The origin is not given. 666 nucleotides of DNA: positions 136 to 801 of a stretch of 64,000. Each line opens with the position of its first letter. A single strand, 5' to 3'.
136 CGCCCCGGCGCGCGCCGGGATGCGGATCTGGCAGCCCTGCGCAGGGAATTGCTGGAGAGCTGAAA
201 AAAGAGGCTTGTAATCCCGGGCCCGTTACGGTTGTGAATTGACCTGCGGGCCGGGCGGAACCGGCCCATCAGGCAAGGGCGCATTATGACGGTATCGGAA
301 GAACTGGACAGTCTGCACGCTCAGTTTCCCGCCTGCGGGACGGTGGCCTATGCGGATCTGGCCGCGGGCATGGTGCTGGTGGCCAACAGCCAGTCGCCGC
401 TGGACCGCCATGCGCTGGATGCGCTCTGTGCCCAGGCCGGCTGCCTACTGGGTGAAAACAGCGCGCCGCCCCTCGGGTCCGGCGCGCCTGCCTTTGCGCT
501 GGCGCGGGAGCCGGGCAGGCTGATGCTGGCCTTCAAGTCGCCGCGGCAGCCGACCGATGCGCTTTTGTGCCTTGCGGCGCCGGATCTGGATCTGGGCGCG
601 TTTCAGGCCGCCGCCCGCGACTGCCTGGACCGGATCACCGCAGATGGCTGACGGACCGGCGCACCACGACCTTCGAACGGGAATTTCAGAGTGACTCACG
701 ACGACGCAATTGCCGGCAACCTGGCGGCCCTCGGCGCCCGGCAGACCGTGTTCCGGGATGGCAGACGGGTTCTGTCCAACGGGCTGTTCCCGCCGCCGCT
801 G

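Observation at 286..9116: Undescribed-looking signalling island: Hanks kinase + PP2C + FHA wired to a P-loop GTPase, two Roadblock-like proteins and two secreted LysM-SBP fusions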

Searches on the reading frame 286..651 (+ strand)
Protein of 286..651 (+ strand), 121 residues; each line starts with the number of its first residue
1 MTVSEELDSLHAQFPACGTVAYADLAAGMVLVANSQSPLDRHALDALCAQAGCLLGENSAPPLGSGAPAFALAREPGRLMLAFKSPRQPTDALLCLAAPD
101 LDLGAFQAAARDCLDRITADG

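Call 3: search_protein_families(library=pfam, proteins=[window:286-651:+], max_evalue=0.1)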
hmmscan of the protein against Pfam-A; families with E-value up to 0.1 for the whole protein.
window:286-651:+ (121 aa): 1 family
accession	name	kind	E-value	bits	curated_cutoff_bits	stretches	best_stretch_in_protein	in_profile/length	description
PF09550.16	Phage_TAC_6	-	0.015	16.2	23.4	0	23-50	27-54/58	Phage tail assembly chaperone protein, TAC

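Call 4: search_protein_families(library=ncbifam, proteins=[window:286-651:+], max_evalue=0.1)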
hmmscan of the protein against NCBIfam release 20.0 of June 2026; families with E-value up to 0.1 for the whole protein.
window:286-651:+ (121 aa): 0 families

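Call 7: find_encoding_contigs(protein=window:286-651:+, flank=10000, max_places=6)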
Protein window:286-651:+ (121 aa): 2 contigs read that carry it; 2 places shown.
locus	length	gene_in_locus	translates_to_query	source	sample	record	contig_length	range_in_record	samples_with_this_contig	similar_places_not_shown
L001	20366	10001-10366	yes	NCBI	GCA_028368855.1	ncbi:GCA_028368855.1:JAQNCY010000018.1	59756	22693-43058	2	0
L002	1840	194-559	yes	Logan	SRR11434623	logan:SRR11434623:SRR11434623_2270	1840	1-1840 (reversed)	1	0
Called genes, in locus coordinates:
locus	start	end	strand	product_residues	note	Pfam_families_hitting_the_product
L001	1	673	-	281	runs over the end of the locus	-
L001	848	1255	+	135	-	PF00582:Usp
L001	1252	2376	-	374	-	PF12679:ABC2_membrane_2, PF12698:ABC2_membrane_3, PF01061:ABC2_membrane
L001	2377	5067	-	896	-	PF00005:ABC_tran, PF13304:AAA_21 (faint), PF00005:ABC_tran, PF12698:ABC2_membrane_3, PF01061:ABC2_membrane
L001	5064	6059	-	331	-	-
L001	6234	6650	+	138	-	PF13442:Cytochrome_CBB3 (weak), PF00034:Cytochrom_C (faint)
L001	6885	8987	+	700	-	PF00009:GTP_EFTU (faint), PF00350:Dynamin_N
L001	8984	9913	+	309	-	PF00350:Dynamin_N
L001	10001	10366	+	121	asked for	-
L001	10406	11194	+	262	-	-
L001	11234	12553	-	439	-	-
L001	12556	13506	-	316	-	PF00481:PP2C (weak), PF13672:PP2C_2, PF07228:SpoIIE (faint)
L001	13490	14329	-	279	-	PF16697:Yop-YscD_cpl (weak), PF00498:FHA (weak)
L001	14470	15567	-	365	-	PF01476:LysM (weak)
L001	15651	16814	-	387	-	-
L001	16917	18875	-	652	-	PF00069:Pkinase, PF03109:ABC1 (weak), PF07714:PK_Tyr_Ser-Thr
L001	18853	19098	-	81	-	-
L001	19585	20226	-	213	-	PF00440:TetR_N, PF13977:TetR_C_6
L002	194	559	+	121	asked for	-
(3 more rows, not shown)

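Call 43: search_solved_structures(query=A5, max_evalue=10)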
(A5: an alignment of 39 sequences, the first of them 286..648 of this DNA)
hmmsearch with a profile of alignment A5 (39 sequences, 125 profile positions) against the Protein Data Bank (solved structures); distinct sequences matched with E-value up to 10: 0.
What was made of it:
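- Closest known: MglA/MglB. Different: There is no sequence-level membership in Robl_LC7 (calls 3, 43).
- Tried and rejected: The r121 profile found nothing in PDB sequences (call 43).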

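Call 44: find_homologous_proteins(query=A5)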
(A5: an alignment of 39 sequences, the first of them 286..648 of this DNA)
Query A5 (39 sequences) (121 aa, profile of the alignment): 220 proteins with E <= 0.001 among 6815 candidates; the best 120 are listed.
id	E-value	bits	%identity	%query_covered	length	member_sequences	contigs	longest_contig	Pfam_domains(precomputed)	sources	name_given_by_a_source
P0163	1.8e-47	178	32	99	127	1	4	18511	-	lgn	-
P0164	2.7e-47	178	35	99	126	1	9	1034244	-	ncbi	ncbi:MAG: hypothetical protein ABJF50_02190 [Paracoccaceae bacterium]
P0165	7.9e-47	176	35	99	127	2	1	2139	-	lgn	-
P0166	1.2e-46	176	38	99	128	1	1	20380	-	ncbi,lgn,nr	ncbi:MAG: hypothetical protein HKN27_08145 [Silicimonas sp.]|nr:hypothetical protein [Silicimonas sp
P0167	1.2e-46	176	37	99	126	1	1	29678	-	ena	-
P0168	1.5e-46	175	32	99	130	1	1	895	-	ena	-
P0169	1.9e-46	175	35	100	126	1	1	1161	-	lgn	-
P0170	2.1e-46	175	30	99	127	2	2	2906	-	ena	-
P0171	2.1e-46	175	34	100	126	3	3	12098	-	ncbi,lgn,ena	ncbi:MAG: hypothetical protein AAF230_02010 [Pseudomonadota bacterium]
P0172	3.0e-46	174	32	98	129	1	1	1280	-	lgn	-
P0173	3.4e-46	174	35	99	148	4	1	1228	-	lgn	-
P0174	3.9e-46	174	31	100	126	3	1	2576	-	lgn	-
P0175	5.6e-46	174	33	98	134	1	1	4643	-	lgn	-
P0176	5.7e-46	173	31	98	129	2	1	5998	-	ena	-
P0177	6.2e-46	173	32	98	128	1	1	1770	-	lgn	-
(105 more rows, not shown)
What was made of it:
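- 286..651 (+): r121: 121-aa Roadblock/LC7-fold protein. A profile search found 220 homologues, all unnamed (call 44).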

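Call 53: search_solved_structures(query=A8, max_evalue=1)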
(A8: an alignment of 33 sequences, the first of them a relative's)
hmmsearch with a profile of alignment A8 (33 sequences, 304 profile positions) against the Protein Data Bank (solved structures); distinct sequences matched with E-value up to 1: 36.
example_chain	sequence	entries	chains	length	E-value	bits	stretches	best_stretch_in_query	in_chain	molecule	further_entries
5owv_C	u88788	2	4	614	3.5e-17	65.8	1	23-246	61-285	GTP-binding protein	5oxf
7c1o_A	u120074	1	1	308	1.3e-07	34.3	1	115-211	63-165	GTPase Era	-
3iev_A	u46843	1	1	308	3.4e-07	33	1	115-211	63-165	GTP-binding protein era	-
3r9w_A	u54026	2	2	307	3.6e-07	32.9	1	115-211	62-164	GTPase Era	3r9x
6xrs_A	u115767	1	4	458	0.00019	24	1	14-51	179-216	GTPase Der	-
8csp_a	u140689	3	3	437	0.00031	23.3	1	19-60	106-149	GTPase Era, mitochondrial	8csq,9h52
7aoi_XL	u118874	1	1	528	0.00059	22.4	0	22-53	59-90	GTP-binding protein, putative,mt-EngA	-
6yxx_EA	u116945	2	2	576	0.00078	22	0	22-53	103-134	mt-EngA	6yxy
7am2_BU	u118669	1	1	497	0.00085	21.8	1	18-55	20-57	GTPase Der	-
5owv_A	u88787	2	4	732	0.00098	21.6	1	100-191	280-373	GTP-binding protein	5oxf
5dn8_A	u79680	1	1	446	0.017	17.6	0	26-51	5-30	GTPase Der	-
9kff_A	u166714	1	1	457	0.023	17.1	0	26-55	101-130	Mitofusin FZO1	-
9kfd_A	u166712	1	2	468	0.025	17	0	26-55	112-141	Mitofusin FZO1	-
9kfe_A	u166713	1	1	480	0.028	16.9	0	26-55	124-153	Mitofusin FZO1,Mitofusin FZO1,Fzo1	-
6jfk_A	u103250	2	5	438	0.069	15.6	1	23-197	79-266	Mitofusin-2,cDNA FLJ57997, highly similar to Transmembrane GTPase MFN2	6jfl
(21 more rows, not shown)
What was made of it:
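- DLP309 profile to C. jejuni DLP2, 3.5e-17 (call 53).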

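Call 54: search_solved_structures(query=A9, max_evalue=1)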
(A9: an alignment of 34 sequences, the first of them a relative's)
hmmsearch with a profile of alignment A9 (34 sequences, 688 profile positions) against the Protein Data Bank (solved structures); distinct sequences matched with E-value up to 1: 25.
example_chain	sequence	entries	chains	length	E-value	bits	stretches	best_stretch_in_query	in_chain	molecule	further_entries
5owv_A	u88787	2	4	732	3.2e-12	48.5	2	216-345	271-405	GTP-binding protein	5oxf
2j68_A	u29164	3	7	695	8.5e-06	27.2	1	62-116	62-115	BACTERIAL DYNAMIN-LIKE PROTEIN | DYNAMIN FAMILY PROTEIN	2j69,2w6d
3j8g_X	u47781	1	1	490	0.0027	18.9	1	258-326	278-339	GTPase Der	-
7am2_BU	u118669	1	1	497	0.0028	18.9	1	41-94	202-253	GTPase Der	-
2hjg_A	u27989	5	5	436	0.0065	17.7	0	72-114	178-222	GTP-binding protein engA | GTPase Der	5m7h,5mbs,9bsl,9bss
4dcs_A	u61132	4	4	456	0.0072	17.5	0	72-114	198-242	GTP-BINDING PROTEIN ENGA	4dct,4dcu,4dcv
7yla_6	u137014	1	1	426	0.011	17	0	33-89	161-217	GTPase HflX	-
5ady_6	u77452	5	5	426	0.011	17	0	33-89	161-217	GTPASE HFLX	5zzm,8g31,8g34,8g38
8vkw_4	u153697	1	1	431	0.026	15.7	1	38-95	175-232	GTPase HflX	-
8vio_4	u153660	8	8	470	0.031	15.5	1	38-95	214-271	GTPase HflX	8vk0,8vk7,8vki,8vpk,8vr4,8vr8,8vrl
8kab_h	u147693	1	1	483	0.032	15.4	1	38-95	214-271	GTPase HflX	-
8jan_y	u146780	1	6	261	0.042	15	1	451-489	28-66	Gp24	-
9bs0_W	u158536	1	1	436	0.046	14.9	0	72-104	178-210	GTPase Der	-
5owv_C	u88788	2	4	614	0.058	14.6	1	32-105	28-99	GTP-binding protein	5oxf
9ugr_A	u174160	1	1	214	0.073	14.2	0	588-666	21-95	Syn-F4-Link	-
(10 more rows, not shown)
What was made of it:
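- DLP700 profile to C. jejuni DLP1, 3e-12, then Nostoc BDLP (call 54).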

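Call 55: search_protein_families(library=padloc, proteins=[L001:6885-8984:+, L001:8984-9910:+, window:286-651:+], max_evalue=0.01)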
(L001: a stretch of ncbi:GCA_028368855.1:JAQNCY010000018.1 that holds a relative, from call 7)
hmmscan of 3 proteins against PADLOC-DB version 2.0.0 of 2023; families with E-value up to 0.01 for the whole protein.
L001:6885-8984:+ (700 aa): 2 families
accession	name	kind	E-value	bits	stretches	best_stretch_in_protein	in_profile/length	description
PDLC03839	LeoA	-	2.4e-09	34.8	2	235-486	106-334/559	-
PDLC03841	LeoBC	-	1.1e-05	22.8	1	296-542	196-419/601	-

L001:8984-9910:+ (309 aa): 2 families
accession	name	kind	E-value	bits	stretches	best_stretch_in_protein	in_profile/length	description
PDLC03839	LeoA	-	0.00022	18.5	1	9-51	56-87/559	-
PDLC03841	LeoBC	-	0.00024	18.4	0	13-30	80-97/601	-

window:286-651:+ (121 aa): 0 families

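Call 56: search_protein_families(library=pfam, proteins=[L001:6885-8984:+, L001:8984-9910:+], max_evalue=0.01)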
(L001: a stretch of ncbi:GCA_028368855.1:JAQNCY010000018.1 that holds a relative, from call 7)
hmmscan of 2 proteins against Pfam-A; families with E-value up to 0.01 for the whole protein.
L001:6885-8984:+ (700 aa): 4 families
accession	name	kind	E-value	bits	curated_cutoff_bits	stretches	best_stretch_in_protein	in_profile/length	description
PF00350.29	Dynamin_N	-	1.6e-10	41.7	27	1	68-296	1-164/168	Dynamin family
PF00009.33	GTP_EFTU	-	1.4e-05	25.2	26.5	1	238-338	75-171/188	Elongation factor Tu GTP binding domain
PF03029.23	ATP_bind_1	-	0.0016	18.7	27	0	234-306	93-173/240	Conserved hypothetical ATP binding protein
PF01926.29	MMR_HSR1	-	0.0029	18.2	21.9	0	68-88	2-22/113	50S ribosome-binding GTPase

L001:8984-9910:+ (309 aa): 2 families
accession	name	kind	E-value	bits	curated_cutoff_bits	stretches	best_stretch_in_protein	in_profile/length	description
PF00350.29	Dynamin_N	-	2.2e-11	44.5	27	1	13-141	1-148/168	Dynamin family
PF01926.29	MMR_HSR1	-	2.7e-05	24.7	21.9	1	12-140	1-94/113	50S ribosome-binding GTPase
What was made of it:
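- On Bacterial dynamin-like protein (BDLP) operon pairs: DLP700 scores Dynamin_N 1.6e-10 and DLP309 scores 2.2e-11, both above the gathering score (call 56).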

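Call 57: predict_structure(alignment_id=A6)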
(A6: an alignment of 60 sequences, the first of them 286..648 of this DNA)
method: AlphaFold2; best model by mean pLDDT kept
length: 121 residues; sequences in the alignment: 60
mean_pLDDT: 85.9   pTM: 0.78
mean pLDDT of the five models: 85.9, 80.7, 78.2, 77.3, 72.5
residues with pLDDT >= 90: 68; 70-90: 40; 50-70: 8; < 50: 5
segments of 3 or more residues with pLDDT < 50: 63-65
pLDDT, mean of each block of 10 residues (from residue 1): 91 92 93 92 92 74 57 86 88 92 90 87 56
secondary structure, 60 per line:
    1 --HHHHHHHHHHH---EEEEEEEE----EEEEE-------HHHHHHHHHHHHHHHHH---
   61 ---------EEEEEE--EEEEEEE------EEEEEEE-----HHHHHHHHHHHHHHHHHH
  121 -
elements in order: H3-13 E17-24 E29-33 H41-57 E70-75 E78-84 E91-97 H103-120
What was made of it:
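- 286..651 (+): AlphaFold2 pLDDT 86 with topology a-b-b-a-b-b-b-a (call 57).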

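Call 61: fold_search(model_id=the predicted structure, library=pdb)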
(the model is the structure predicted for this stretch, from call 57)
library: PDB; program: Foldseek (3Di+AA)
matches with E <= 10: 1719; with E <= 0.001: 83
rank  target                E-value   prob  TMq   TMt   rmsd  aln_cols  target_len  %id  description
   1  3kye_B                8.1e-06  1.00  0.76  0.76   3.5       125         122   17  Crystal Structure of Roadblock/LC7 Domain from Streptomyces avermitilis (released 2009-12-22)
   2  3kye_C                8.7e-06  1.00  0.76  0.76   3.4       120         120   17  Crystal Structure of Roadblock/LC7 Domain from Streptomyces avermitilis (released 2009-12-22)
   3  3kye_A                1.2e-05  1.00  0.78  0.79   3.5       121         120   13  Crystal Structure of Roadblock/LC7 Domain from Streptomyces avermitilis (released 2009-12-22)
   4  7yh1_A                1.6e-05  1.00  0.69  0.72   3.4       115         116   18  Roadblock from Candidatus Prometheoarchaeum syntrophicum strain MK-D1 (released 2023-07-19)
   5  9jq8_B                2.9e-05  1.00  0.69  0.74   3.5       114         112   14  Roadblock2 homodimer structure from Candidatus Prometheoarchaeum syntrophicum strain MK-D1 (released 2024-10-30)
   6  6izw_C                3.1e-05  1.00  0.71  0.69   3.7       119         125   12  Myxococcus xanthus MglA bound to GTP-gamma-S and MglB (released 2019-10-16)
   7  7f8m_A                3.9e-05  1.00  0.73  0.75   3.1       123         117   16  Roadblock from Thorarchaeota SMTZ1-45 (released 2022-07-13)
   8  6sb0_D                4.8e-05  1.00  0.74  0.36   4.3       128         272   13  cryo-EM structure of mTORC1 bound to PRAS40-fused active RagA/C GTPases (released 2019-10-16)
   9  6hjm_D                5.4e-05  1.00  0.71  0.72   3.6       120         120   12  Myxococcus xanthus MglB (released 2019-12-04)
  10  6ulg_G                5.7e-05  1.00  0.73  0.31   3.8       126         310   11  Cryo-EM structure of the FLCN-FNIP2-Rag-Ragulator complex (released 2019-11-20)
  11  6hjm_L                5.7e-05  1.00  0.70  0.68   3.7       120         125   12  Myxococcus xanthus MglB (released 2019-12-04)
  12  6hjm_B                5.7e-05  1.00  0.68  0.66   3.7       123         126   14  Myxococcus xanthus MglB (released 2019-12-04)
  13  6hjm_S                6.1e-05  1.00  0.70  0.67   3.6       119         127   12  Myxococcus xanthus MglB (released 2019-12-04)
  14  6hjm_E                6.1e-05  1.00  0.70  0.69   3.6       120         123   12  Myxococcus xanthus MglB (released 2019-12-04)
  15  6hjm_C                6.1e-05  1.00  0.69  0.67   3.6       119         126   13  Myxococcus xanthus MglB (released 2019-12-04)
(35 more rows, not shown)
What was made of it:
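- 286..651 (+): The top hit is a Streptomyces Roadblock/LC7 protein (3kye, TM 0.76-0.79), followed by Asgard Roadblocks and MglB (TM ~0.70) (call 61).
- On Roadblock/LC7 (MglB-like) superfamily: r121 has TM 0.76-0.79 to 3kye and about 0.70 to MglB, with 83 PDB hits at E<=1e-3 (calls 57, 61).
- r121 has a Roadblock fold and superposes on MglB (call 61).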

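Call 89: search_dna_similar(query=L001:8984-9910:+, collection=plasmids, mode=protein, max_rows=25, max_evalue=0.00001)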
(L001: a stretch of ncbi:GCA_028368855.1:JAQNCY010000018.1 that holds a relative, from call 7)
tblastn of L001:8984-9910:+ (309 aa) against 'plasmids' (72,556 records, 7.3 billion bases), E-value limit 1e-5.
Records with a match: 20; places in all: 26; records where one place covers at least 80% of the query: 1.
Best place of each record, by identity: 90-95% 1; <60% 19.
By first word of the organism name: Leisingera 12; Ruegeria 5; Rhodobacter 1; Acinetobacter 1; Lysinibacillus 1.
By predicted mobility (MOB-suite, as given by PLSDB): non-mobilizable 19; mobilizable 1.
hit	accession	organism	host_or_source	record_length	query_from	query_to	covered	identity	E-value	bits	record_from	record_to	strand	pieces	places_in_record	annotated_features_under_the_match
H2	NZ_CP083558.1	Leisingera sp. S132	-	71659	1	291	94%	90.8%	3e-151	475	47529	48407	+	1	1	dynamin family protein (x2)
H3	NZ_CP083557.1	Leisingera sp. S132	-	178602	9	218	68%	59.0%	3e-66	231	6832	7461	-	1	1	dynamin family protein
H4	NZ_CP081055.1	Leisingera aquaemixtae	-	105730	9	218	68%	57.1%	1e-66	232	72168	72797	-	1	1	dynamin family protein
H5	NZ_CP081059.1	Leisingera aquaemixtae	-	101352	9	218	68%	57.1%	7e-63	221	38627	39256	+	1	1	dynamin family protein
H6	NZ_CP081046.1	Leisingera aquaemixtae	-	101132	9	218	68%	57.1%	7e-63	221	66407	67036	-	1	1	dynamin family protein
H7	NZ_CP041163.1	Leisingera aquaemixtae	cell culture,Biocathode MCL, marine ...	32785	9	218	68%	56.7%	9e-62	218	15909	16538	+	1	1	dynamin family protein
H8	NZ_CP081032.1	Leisingera aquaemixtae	-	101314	9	218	68%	56.7%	1e-61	218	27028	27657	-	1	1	dynamin family protein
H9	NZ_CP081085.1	Leisingera caerulea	-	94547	9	214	67%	56.8%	1e-65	229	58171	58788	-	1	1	dynamin family protein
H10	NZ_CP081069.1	Leisingera caerulea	-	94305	9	214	67%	56.8%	3e-65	228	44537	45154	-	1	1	dynamin family protein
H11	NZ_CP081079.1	Leisingera caerulea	-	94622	9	214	67%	56.8%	6e-65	228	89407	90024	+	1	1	dynamin family protein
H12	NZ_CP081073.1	Leisingera caerulea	-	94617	9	218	68%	55.7%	8e-65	227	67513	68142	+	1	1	dynamin family protein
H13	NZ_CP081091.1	Leisingera caerulea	-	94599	9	214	67%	56.3%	1e-64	227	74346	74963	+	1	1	dynamin family protein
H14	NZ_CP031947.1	Ruegeria sp. AD91A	-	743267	9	211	66%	46.6%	2e-48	180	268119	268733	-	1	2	dynamin family protein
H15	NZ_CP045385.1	Ruegeria sp. THAF33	pure culture,Surface of a polyethylene ...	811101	9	211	66%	46.6%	3e-48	179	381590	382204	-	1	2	dynamin family protein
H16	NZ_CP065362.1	Ruegeria sp. SCSIO 43209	Galaxea fascicularis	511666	9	211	66%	45.6%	1e-48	181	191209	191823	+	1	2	dynamin family protein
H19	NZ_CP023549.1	Rhodobacter sp. CZR27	cell culture,paddy soil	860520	10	188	58%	44.6%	2e-45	171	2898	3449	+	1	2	dynamin family protein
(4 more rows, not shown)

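Call 90: get_annotated_region(hit=H3, flank=9000)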
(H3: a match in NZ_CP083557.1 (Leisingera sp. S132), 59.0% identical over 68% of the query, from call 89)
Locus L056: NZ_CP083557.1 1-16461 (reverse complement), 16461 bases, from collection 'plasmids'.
description: Leisingera sp. S132 plasmid unnamed4, complete sequence
organism: Leisingera sp. S132 (NCBI taxid 2867016)
taxonomy: Bacteria; Pseudomonadota; Alphaproteobacteria; Rhodobacterales; Roseobacteraceae; Leisingera; Leisingera sp. S132
host: -; source: -; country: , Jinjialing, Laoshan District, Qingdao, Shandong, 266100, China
typing (MOB-suite, as given by PLSDB): non-mobilizable
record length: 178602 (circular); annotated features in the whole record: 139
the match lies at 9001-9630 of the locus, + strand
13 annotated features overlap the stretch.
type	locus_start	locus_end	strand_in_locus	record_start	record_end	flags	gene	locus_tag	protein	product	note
CDS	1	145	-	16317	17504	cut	doeA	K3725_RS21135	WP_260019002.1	ectoine hydrolase DoeA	GO:0042400 - ectoine catabolic process [Evidence IEA]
CDS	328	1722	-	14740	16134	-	-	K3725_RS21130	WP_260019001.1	PLP-dependent aminotransferase family protein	-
CDS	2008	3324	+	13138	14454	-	-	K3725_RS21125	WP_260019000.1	serine/threonine-protein kinase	GO:0006468 - protein phosphorylation [Evidence IEA]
CDS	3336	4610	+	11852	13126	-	-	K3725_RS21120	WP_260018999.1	FHA domain-containing protein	-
CDS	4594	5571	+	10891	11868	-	-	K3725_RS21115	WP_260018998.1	protein phosphatase 2C domain-containing protein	-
CDS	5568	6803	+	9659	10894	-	-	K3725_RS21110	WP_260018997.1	zeta toxin family protein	-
CDS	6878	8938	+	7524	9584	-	-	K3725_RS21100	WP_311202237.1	dynamin family protein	-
CDS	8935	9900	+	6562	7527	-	-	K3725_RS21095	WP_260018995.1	dynamin family protein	-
CDS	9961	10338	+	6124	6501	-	-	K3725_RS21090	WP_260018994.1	hypothetical protein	-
CDS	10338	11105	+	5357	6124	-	-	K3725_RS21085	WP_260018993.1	hypothetical protein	-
CDS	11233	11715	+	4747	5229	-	-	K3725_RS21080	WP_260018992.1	GNAT family N-acetyltransferase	-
CDS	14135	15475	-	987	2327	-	-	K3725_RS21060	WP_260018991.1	multicopper oxidase family protein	-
CDS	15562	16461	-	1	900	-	-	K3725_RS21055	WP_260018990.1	cytochrome c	-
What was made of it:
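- The cluster is absent from many Rhodobacterales, and some strains have two copies (call 90), which is unlike core morphogenesis genes.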

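Call 91: get_annotated_region(hit=H14, flank=9000)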
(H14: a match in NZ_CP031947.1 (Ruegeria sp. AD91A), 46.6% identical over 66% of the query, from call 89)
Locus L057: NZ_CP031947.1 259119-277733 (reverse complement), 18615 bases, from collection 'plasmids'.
description: Ruegeria sp. AD91A plasmid unnamed1, complete sequence
organism: Ruegeria sp. AD91A (NCBI taxid 2293862)
taxonomy: Bacteria; Pseudomonadota; Alphaproteobacteria; Rhodobacterales; Roseobacteraceae; Ruegeria; Ruegeria sp. AD91A
host: -; source: -; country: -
typing (MOB-suite, as given by PLSDB): non-mobilizable
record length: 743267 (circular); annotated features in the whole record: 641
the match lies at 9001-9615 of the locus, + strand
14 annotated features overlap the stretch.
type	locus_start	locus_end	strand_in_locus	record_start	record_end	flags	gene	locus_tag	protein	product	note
CDS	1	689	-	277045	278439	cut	-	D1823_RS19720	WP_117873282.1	alpha/beta fold hydrolase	-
CDS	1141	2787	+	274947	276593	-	-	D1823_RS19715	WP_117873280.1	tetratricopeptide repeat protein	-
CDS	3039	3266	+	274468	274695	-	-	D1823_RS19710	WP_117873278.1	hypothetical protein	-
CDS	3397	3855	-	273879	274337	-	-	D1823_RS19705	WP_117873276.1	hypothetical protein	-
CDS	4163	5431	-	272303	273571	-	-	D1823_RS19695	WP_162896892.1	S8/S53 family peptidase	GO:0006508 - proteolysis [Evidence IEA]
CDS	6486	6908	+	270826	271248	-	-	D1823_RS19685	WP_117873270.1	hypothetical protein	-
CDS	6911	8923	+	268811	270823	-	-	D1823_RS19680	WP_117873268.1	dynamin family protein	-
CDS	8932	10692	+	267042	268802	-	-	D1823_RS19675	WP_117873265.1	dynamin family protein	-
CDS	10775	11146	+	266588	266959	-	-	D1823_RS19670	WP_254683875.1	hypothetical protein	-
CDS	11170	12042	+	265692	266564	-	-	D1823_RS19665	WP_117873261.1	hypothetical protein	-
CDS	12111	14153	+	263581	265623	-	-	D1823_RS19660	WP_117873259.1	dynamin family protein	-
CDS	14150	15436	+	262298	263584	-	-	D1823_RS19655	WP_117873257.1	dynamin family protein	-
CDS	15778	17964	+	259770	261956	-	-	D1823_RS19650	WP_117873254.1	protein kinase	GO:0006468 - protein phosphorylation [Evidence IEA]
CDS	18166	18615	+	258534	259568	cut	-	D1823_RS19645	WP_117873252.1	FHA domain-containing protein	-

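Call 92: get_annotated_region(hit=H19, flank=9000)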
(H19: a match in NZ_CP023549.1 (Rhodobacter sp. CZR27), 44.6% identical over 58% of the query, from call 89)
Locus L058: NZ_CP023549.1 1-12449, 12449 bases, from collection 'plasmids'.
description: Rhodobacter sp. CZR27 plasmid unnamed1, complete sequence
organism: Rhodobacter sp. CZR27 (NCBI taxid 2033869)
taxonomy: Bacteria; Pseudomonadota; Alphaproteobacteria; Rhodobacterales; Paracoccaceae; Rhodobacter; Rhodobacter sp. CZR27
host: -; source: cell culture,paddy soil; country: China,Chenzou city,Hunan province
typing (MOB-suite, as given by PLSDB): non-mobilizable
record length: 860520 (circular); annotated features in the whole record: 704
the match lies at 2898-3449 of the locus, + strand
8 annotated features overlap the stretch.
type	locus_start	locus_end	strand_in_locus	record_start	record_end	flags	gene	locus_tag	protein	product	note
CDS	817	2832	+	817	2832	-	-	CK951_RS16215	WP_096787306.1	dynamin family protein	-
CDS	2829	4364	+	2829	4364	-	-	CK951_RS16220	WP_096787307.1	dynamin family protein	-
CDS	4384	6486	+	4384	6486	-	-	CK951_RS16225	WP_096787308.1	dynamin family protein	-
CDS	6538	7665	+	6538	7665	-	-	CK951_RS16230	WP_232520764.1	dynamin family protein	-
CDS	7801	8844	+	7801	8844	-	-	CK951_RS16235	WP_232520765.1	sensor histidine kinase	GO:0007165 - signal transduction [Evidence IEA]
CDS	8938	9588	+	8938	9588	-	-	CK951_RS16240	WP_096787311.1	DUF6781 family protein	-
CDS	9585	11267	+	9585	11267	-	-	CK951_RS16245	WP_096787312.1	AarF/UbiB family protein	-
CDS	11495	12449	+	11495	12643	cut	-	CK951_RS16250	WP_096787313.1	acyltransferase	-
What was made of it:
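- The Rhodobacter CZR27 variant couples four dynamins to a histidine kinase (call 92).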
